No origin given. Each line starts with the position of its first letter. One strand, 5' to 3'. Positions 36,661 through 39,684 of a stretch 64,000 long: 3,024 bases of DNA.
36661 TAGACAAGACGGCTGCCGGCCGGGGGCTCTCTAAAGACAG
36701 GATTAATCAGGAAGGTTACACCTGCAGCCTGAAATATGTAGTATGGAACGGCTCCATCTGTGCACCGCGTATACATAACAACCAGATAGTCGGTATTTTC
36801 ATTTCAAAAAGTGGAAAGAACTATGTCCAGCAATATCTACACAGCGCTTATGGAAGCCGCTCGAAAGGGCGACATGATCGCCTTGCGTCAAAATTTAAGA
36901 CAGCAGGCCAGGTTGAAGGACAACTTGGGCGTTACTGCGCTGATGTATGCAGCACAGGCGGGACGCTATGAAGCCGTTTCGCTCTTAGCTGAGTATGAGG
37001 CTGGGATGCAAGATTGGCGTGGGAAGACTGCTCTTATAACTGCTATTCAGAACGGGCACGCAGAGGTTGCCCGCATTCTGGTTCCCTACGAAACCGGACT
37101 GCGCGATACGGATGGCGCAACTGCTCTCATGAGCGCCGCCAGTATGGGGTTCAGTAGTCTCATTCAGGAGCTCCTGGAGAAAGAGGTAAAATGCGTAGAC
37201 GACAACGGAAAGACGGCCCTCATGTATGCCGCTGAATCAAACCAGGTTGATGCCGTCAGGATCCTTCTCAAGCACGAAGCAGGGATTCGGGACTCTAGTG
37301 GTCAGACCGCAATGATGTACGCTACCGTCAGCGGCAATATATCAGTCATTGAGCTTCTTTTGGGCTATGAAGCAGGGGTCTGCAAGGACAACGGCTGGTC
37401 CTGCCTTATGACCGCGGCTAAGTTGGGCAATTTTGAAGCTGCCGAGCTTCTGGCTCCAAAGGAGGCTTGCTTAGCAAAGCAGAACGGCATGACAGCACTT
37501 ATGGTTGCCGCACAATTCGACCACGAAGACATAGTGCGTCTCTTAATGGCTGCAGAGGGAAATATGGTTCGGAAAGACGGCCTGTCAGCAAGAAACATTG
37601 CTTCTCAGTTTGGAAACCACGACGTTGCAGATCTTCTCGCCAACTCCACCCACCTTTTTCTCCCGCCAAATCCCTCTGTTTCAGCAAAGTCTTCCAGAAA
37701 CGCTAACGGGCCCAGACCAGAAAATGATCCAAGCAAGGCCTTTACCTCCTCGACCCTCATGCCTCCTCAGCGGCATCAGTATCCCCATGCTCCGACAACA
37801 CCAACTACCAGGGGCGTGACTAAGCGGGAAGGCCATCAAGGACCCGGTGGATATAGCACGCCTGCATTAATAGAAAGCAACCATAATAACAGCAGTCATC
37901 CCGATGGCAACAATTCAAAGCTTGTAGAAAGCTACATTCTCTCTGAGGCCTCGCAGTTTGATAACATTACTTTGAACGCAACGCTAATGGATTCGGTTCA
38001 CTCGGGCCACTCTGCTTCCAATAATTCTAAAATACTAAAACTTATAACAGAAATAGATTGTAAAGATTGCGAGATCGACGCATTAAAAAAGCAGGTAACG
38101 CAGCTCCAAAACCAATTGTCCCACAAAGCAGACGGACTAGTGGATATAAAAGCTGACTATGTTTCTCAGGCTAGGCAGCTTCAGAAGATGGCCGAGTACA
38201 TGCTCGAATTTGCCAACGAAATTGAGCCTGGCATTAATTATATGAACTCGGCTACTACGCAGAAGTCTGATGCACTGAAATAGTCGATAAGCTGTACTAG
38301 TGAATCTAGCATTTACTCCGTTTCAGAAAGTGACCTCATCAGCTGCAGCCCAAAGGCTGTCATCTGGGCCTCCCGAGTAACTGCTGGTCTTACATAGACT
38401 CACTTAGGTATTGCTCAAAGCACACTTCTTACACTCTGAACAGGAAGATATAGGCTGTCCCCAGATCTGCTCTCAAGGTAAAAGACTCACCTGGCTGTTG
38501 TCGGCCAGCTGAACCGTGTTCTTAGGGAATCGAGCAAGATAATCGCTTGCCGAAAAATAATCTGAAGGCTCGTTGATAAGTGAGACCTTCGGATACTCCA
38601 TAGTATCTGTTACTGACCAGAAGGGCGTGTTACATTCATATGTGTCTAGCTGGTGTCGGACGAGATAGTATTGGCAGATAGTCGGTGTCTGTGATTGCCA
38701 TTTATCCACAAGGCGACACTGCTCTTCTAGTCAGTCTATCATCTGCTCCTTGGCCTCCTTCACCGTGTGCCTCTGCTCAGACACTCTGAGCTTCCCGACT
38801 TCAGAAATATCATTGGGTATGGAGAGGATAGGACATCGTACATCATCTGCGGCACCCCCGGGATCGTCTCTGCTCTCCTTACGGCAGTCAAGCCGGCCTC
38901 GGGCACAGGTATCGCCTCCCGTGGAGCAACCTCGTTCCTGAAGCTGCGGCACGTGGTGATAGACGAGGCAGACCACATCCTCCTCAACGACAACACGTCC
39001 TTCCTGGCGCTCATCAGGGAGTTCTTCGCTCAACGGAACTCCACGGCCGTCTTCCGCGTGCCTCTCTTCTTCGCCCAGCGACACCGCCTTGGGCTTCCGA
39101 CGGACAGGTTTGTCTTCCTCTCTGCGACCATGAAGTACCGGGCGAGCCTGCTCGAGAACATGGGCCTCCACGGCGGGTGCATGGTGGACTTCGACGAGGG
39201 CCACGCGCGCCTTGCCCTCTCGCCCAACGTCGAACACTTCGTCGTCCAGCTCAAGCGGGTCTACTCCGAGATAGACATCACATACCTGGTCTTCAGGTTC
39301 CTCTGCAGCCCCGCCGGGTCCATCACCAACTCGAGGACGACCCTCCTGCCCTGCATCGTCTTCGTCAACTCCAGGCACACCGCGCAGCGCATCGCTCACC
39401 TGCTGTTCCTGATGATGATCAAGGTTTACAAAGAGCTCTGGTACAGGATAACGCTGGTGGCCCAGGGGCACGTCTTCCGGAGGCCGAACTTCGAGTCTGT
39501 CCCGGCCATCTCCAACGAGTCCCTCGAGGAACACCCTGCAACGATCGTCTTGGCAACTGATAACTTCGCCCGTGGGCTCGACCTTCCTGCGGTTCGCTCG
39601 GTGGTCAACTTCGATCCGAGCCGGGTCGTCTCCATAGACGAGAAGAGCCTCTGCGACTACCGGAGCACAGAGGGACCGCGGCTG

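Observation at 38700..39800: Abrupt AT-to-GC compositional switch at about 38.73 kb, coincident with a 5'-truncated DEAD-box-helicase-like ORF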

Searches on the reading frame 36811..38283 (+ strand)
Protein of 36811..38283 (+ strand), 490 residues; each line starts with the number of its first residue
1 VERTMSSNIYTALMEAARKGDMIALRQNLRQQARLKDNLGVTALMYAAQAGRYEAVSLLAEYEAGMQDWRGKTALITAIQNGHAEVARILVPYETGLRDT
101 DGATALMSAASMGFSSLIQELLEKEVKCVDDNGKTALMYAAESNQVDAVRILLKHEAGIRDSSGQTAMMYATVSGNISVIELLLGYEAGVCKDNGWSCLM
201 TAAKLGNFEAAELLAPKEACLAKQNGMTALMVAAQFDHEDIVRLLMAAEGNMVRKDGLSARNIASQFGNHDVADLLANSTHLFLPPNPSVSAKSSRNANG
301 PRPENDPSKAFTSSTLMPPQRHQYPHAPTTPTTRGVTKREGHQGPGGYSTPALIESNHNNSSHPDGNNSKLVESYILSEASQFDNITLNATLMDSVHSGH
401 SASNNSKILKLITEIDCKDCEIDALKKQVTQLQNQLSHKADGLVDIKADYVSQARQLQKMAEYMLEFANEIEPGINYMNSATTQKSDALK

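Call 6: search_protein_families(library=pfam, proteins=[window:36811-38283:+], max_evalue=1)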
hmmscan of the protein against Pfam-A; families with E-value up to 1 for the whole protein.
window:36811-38283:+ (490 aa): 16 families
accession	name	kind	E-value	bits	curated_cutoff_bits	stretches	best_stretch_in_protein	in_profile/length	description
PF12796.13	Ank_2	-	1.4e-88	292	27.3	7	106-188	1-84/90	Ankyrin repeats (3 copies)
PF00023.36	Ank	-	1.1e-37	126.3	21.1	7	225-247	1-23/33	Ankyrin repeat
PF13606.12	Ank_3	-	9.3e-31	102.4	22.3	5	132-159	1-28/30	Ankyrin repeat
PF13637.12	Ank_4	-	9.3e-26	89.8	22.7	6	137-184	1-50/50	Ankyrin repeats (many copies)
PF13857.12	Ank_5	-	7.5e-24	84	27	4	68-106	11-53/56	Ankyrin repeats (many copies)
PF24521.3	Ank_KRIT1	-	1.3e-06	28.6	80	2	11-90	20-104/149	KRIT1 ankyrin-repeats domain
PF05837.17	CENP-H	-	0.001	19.4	29.9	1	381-471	56-140/202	Centromere protein H (CENP-H)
PF24555.1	CC4_CEP85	-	0.0025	18.6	27.3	1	411-468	14-71/85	Centrosomal protein of 85 kDa-like, CC4 coiled-coil domain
PF06818.20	Fez1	-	0.0026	18.7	34.4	1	418-470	8-60/199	Fez1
PF15905.10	HMMR_N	-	0.0063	16.5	30.1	1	403-478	220-295/330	Hyaluronan mediated motility receptor N-terminal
PF07468.17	Agglutinin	-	0.017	15.6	25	1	402-483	11-95/154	Agglutinin domain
PF20651.3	EXOC6_Sec15_N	-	0.02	15.3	27.2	1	402-464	18-80/170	Exocyst complex component EXOC6/Sec15, N-terminal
PF18035.6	Bap31_Bap29_C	-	0.021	15.3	30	1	407-433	2-28/52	Bap31/Bap29 cytoplasmic coiled-coil domain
PF12495.13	Vip3A_N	-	0.059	13.7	25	1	408-480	22-94/177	Vegetative insecticide protein 3A N terminal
PF14389.11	Lzipper-MIP1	-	0.26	12.1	32.2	1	397-438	38-83/84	Leucine-zipper of ternary complex factor MIP1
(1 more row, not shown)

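Call 62: search_protein_families(library=pfam, proteins=[P0038, P0036, P0034], max_evalue=0.01)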
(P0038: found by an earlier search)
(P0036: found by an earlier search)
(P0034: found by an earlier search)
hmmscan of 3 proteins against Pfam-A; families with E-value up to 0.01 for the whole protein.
P0038 (561 aa): 5 families
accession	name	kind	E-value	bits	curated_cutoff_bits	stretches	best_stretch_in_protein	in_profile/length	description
PF00270.35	DEAD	-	6.2e-14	52.5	26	2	58-120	14-76/167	DEAD/DEAH box helicase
PF00271.37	Helicase_C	-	9e-11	42.5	23.5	1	429-477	62-108/110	Helicase conserved C-terminal domain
PF04851.21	ResIII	-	3.4e-05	24.2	22.5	1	50-113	20-78/164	Type III restriction enzyme, res subunit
PF07517.20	SecA_DEAD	-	0.0034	17.1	24.6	0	61-87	93-119/290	SecA DEAD-like domain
PF13401.12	AAA_22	-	0.0087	16.8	27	0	238-274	86-117/130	AAA domain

P0036 (263 aa): 1 family
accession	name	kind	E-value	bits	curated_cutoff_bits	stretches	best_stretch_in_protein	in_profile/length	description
PF00271.37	Helicase_C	-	1.9e-11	44.6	23.5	1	75-179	18-108/110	Helicase conserved C-terminal domain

P0034 (391 aa): 1 family
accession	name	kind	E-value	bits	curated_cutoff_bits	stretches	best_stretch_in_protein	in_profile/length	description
PF00271.37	Helicase_C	-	2.1e-11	44.5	23.5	1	203-307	18-108/110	Helicase conserved C-terminal domain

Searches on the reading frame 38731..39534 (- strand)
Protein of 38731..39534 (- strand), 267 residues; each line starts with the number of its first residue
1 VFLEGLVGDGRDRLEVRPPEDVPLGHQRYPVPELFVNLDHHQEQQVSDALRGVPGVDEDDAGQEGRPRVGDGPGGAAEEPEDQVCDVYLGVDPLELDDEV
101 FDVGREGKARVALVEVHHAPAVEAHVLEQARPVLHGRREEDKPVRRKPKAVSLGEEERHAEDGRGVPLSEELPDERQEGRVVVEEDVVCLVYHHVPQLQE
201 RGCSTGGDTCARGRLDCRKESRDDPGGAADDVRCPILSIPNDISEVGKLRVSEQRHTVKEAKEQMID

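Call 6: search_protein_families(library=pfam, proteins=[window:38731-39534:-], max_evalue=1)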
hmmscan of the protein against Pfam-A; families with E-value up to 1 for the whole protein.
window:38731-39534:- (267 aa): 0 families
